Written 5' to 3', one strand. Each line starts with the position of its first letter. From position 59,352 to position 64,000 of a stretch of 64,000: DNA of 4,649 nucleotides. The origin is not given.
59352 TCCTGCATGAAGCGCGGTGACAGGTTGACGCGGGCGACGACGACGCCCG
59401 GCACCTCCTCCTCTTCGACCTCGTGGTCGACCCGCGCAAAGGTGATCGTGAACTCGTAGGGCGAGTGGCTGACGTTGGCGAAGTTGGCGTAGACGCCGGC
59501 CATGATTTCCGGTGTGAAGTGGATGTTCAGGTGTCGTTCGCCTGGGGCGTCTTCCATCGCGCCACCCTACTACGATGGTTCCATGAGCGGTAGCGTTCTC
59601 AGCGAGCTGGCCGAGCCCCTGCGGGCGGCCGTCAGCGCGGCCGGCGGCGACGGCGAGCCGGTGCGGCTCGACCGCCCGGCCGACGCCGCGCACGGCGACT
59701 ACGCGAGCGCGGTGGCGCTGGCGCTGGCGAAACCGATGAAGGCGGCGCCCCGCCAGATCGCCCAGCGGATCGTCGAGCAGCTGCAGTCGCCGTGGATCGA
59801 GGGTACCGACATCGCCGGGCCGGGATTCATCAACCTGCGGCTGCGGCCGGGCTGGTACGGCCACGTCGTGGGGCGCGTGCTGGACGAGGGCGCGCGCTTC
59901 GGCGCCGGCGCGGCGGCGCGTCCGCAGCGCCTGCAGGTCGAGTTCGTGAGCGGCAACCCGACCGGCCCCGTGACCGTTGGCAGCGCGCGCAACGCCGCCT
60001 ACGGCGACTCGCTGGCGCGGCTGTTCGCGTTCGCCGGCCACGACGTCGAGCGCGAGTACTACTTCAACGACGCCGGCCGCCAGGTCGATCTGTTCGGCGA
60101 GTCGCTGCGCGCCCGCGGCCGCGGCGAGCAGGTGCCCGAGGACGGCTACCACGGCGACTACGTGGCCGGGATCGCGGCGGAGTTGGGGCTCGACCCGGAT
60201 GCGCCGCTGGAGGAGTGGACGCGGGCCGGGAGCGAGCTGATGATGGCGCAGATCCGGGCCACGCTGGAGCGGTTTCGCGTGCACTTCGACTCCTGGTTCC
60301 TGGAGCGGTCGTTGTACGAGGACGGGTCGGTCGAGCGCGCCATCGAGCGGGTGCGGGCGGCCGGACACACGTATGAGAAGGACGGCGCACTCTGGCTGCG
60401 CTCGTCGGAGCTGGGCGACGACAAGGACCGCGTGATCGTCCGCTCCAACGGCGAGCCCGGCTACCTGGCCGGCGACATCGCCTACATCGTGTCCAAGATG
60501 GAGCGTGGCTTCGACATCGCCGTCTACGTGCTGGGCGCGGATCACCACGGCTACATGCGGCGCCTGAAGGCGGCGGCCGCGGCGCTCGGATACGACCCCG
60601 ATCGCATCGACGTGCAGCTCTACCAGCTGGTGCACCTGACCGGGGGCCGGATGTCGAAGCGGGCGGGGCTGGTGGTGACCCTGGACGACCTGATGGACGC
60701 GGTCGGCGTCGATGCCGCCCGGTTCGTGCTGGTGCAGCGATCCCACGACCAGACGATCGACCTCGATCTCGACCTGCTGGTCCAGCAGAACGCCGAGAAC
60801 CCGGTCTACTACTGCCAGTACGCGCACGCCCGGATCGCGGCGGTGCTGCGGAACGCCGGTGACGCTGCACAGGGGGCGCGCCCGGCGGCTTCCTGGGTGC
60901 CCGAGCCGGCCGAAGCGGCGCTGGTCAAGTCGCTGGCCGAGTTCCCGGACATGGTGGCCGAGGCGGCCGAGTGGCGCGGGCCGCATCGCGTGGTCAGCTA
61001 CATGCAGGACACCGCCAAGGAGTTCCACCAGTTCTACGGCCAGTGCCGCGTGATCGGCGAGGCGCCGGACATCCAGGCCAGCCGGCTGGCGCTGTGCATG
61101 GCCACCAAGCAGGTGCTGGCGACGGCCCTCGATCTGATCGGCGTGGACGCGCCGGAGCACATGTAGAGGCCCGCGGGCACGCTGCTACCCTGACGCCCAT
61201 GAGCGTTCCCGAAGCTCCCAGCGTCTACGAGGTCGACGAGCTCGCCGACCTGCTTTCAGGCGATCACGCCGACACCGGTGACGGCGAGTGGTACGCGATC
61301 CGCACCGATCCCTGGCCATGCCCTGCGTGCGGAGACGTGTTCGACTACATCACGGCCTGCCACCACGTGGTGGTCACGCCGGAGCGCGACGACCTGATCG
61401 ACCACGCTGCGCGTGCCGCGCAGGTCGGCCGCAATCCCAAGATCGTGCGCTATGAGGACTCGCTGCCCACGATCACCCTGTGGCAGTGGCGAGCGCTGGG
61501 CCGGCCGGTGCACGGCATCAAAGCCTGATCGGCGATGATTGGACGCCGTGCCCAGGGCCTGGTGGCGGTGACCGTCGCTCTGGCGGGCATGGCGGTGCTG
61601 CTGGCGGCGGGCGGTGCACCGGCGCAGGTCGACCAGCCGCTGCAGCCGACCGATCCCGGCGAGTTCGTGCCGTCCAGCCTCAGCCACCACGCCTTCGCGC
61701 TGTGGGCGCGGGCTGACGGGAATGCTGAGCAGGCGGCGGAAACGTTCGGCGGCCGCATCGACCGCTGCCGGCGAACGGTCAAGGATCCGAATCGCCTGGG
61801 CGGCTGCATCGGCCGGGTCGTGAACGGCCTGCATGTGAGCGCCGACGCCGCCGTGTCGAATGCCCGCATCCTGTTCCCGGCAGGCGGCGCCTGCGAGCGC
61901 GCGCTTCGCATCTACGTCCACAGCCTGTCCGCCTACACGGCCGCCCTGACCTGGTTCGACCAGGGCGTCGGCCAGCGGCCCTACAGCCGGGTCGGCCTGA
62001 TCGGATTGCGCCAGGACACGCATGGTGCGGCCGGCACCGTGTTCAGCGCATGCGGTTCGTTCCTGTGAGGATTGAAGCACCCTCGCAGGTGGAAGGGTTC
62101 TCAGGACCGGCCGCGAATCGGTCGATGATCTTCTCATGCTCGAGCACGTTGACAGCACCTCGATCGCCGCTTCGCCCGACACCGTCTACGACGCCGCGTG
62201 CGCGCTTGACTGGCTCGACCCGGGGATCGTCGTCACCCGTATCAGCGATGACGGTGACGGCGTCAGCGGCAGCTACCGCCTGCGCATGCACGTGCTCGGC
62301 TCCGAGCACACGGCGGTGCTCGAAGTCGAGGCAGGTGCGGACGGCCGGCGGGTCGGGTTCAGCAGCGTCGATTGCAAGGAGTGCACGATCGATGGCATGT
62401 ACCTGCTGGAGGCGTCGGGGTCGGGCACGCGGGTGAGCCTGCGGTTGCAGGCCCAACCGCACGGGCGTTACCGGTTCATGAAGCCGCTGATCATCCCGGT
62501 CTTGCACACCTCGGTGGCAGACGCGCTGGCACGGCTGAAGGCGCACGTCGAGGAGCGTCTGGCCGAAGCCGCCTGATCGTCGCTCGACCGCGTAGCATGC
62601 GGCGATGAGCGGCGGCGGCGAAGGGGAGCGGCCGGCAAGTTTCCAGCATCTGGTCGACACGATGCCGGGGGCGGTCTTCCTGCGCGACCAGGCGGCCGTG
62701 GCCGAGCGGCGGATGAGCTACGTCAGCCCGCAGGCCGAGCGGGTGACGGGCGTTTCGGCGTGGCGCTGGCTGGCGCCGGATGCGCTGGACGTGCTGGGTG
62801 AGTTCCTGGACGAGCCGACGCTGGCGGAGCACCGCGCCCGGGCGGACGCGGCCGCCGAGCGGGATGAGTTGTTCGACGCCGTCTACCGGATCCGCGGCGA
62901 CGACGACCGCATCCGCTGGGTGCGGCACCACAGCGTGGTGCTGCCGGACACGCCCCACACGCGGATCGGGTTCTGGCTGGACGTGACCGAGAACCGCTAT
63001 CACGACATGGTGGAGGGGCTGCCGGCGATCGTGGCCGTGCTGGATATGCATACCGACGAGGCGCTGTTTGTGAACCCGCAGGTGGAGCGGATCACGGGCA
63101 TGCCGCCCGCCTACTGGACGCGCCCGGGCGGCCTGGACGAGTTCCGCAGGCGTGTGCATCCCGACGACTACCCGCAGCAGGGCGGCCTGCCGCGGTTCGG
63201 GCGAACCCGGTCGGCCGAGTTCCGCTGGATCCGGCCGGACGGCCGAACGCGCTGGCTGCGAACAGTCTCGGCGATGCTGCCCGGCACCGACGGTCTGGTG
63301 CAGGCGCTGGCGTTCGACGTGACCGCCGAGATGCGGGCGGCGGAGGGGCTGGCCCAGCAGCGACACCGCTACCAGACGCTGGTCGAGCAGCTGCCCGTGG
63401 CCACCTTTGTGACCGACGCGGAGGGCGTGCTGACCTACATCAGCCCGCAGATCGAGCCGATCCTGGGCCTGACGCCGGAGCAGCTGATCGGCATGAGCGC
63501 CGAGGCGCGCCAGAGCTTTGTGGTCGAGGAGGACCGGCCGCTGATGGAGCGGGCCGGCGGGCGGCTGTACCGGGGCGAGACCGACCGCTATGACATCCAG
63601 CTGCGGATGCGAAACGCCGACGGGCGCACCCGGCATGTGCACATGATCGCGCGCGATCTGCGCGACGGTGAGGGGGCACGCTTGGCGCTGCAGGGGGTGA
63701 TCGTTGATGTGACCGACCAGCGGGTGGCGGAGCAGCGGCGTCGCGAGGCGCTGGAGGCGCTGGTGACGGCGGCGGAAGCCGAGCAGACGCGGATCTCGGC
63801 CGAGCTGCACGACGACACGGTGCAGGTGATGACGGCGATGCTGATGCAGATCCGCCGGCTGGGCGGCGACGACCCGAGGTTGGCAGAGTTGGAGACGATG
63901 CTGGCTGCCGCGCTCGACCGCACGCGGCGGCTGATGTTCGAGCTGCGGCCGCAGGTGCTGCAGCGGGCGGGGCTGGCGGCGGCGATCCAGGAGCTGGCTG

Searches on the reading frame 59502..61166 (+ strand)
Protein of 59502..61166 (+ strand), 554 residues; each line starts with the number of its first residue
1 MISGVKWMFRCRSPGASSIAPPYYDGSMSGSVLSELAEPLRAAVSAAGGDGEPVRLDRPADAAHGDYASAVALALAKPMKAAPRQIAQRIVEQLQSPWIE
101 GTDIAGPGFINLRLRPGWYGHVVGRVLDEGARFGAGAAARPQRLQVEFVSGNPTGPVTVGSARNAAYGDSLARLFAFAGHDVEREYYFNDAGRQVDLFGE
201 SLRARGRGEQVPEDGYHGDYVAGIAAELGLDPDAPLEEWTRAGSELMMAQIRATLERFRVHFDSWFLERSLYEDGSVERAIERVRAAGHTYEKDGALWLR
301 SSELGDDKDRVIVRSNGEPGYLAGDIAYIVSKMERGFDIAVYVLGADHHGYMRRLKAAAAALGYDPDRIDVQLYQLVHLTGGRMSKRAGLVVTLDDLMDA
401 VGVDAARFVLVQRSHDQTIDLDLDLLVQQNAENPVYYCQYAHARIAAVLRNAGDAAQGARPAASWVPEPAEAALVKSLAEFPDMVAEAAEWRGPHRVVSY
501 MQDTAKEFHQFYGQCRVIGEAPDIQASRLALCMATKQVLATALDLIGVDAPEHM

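Call 35: search_protein_families(library=pfam, proteins=[window:59502-61166:+], max_evalue=0.0001)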
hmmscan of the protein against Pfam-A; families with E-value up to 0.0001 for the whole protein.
window:59502-61166:+ (554 aa): 4 families
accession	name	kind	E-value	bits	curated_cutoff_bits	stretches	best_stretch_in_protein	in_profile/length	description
PF05746.21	DALR_1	-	7.5e-34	116.8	22.3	1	439-554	2-117/117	DALR anticodon binding domain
PF00750.26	tRNA-synt_1d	-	2.5e-22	79.7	23.3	2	246-419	142-315/349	tRNA synthetases class I (R), catalytic domain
PF03485.21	Arg_tRNA_synt_N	-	5e-20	72.3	21.5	1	35-114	2-85/85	Arginyl tRNA synthetase N terminal domain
PF09334.17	tRNA-synt_1g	-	2.6e-05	23.6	20.1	0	376-424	320-367/391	tRNA synthetases class I (M)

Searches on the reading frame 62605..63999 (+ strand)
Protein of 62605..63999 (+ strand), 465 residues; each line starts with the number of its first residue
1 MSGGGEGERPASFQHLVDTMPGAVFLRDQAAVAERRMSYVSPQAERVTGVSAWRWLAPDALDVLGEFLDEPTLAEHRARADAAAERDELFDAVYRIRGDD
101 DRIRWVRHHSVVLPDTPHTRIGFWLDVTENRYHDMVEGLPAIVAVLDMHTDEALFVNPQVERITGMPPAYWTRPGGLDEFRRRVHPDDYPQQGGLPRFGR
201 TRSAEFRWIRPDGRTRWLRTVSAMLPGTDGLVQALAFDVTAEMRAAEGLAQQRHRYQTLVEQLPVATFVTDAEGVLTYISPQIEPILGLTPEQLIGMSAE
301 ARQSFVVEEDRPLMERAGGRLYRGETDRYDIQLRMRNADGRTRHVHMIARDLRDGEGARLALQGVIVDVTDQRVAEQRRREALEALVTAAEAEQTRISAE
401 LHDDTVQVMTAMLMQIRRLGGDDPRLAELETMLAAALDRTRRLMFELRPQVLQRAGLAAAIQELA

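Call 35: search_protein_families(library=pfam, proteins=[window:62605-63999:+], max_evalue=0.0001)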
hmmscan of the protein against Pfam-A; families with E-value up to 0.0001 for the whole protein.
window:62605-63999:+ (465 aa): 6 families
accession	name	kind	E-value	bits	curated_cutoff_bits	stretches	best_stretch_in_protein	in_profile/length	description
PF08447.18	PAS_3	-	8.5e-28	96.9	25.6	2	277-366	2-89/89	PAS fold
PF00989.32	PAS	-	5.7e-23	81.5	22.6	1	255-369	2-113/113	PAS fold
PF13188.13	PAS_8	-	2.7e-15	56.1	21.8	0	255-297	2-41/65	PAS domain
PF08448.16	PAS_4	-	2.3e-12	47.5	23.1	1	260-373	1-109/110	PAS fold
PF13426.13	PAS_9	-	2.3e-12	47.5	27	1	264-371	1-103/103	PAS domain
PF07730.19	HisKA_3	-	9.1e-07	29.8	24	1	393-452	1-68/68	Histidine kinase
